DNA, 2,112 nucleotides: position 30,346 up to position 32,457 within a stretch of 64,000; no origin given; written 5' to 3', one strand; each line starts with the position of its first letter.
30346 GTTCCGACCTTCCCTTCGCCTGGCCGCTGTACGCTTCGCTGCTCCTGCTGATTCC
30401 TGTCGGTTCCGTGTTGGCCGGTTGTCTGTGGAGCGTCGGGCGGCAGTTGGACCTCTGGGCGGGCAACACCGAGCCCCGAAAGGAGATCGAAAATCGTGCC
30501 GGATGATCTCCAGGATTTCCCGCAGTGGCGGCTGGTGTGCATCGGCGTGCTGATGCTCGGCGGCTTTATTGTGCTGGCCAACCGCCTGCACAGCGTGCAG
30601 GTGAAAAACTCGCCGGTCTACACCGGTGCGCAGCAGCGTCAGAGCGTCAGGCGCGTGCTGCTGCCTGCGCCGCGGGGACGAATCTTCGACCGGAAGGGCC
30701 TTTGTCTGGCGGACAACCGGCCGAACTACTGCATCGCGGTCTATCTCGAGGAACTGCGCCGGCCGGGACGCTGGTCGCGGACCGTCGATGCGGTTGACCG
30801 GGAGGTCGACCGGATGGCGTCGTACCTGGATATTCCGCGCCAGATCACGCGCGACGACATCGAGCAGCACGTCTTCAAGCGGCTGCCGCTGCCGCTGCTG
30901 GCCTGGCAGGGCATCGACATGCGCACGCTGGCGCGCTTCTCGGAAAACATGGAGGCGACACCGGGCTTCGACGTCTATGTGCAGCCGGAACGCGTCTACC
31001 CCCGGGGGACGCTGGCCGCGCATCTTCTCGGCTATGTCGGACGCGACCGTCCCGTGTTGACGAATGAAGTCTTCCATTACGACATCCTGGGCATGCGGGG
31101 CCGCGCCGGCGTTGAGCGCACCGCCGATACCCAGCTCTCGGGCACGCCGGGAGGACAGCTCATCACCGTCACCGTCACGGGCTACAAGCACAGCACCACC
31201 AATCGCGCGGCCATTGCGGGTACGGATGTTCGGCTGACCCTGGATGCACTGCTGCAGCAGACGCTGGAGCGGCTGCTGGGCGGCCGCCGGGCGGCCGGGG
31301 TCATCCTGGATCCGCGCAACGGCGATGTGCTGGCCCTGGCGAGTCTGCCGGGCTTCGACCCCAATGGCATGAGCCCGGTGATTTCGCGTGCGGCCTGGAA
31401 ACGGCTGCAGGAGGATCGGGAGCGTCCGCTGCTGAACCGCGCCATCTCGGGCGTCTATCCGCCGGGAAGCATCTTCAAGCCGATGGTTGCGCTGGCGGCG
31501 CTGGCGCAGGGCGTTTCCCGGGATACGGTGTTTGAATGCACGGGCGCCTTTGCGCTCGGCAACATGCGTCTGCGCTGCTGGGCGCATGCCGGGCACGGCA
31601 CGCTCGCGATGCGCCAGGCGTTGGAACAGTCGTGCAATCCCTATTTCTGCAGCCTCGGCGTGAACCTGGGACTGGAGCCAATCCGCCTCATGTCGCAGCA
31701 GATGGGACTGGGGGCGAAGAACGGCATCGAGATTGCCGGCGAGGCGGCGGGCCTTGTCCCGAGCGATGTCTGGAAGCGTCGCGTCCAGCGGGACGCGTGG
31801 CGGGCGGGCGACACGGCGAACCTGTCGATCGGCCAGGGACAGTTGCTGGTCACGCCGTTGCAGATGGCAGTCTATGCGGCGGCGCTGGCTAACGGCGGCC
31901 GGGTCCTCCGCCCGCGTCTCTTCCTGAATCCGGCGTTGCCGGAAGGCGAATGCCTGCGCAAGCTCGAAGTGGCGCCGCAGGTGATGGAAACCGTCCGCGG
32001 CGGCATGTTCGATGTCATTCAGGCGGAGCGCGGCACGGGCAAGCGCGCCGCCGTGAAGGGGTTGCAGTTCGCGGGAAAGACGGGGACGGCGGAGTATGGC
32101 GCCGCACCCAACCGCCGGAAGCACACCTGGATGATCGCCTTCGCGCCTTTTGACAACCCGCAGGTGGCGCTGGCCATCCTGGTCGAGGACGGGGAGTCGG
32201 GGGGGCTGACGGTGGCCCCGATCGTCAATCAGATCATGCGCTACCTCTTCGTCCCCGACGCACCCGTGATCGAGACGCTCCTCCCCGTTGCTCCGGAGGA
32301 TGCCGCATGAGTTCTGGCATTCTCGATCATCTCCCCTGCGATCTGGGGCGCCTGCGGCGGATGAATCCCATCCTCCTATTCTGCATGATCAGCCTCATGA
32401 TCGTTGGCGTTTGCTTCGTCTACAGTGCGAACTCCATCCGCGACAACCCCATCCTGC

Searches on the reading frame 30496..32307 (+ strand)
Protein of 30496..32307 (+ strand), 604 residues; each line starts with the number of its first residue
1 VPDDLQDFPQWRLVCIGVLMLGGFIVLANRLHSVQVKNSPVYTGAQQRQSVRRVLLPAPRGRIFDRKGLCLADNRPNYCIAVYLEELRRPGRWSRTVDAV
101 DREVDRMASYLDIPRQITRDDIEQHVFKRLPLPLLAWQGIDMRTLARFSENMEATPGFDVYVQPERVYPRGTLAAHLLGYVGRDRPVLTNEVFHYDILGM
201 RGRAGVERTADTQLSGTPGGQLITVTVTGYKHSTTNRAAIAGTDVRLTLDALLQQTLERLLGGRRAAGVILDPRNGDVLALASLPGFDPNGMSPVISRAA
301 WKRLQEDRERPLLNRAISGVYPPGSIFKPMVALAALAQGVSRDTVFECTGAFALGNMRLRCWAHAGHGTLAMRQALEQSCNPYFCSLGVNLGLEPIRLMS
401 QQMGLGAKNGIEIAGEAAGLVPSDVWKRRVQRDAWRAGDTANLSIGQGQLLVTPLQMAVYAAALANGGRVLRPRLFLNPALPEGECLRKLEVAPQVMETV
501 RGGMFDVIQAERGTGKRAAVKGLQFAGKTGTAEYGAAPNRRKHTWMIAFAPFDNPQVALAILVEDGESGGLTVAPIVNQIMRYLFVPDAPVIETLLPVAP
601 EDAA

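Call 40: search_protein_families(library=pfam, proteins=[window:30496-32307:+], max_evalue=0.00001)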
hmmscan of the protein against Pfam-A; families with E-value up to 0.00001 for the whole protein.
window:30496-32307:+ (604 aa): 2 families
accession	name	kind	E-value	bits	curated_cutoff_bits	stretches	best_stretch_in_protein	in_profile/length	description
PF00905.27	Transpeptidase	-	3.9e-62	210.6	22.1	1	268-581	3-298/299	Penicillin binding protein transpeptidase domain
PF03717.20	PBP_dimer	-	3.5e-27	96.4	24.4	1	57-231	3-175/180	Penicillin-binding Protein dimerisation domain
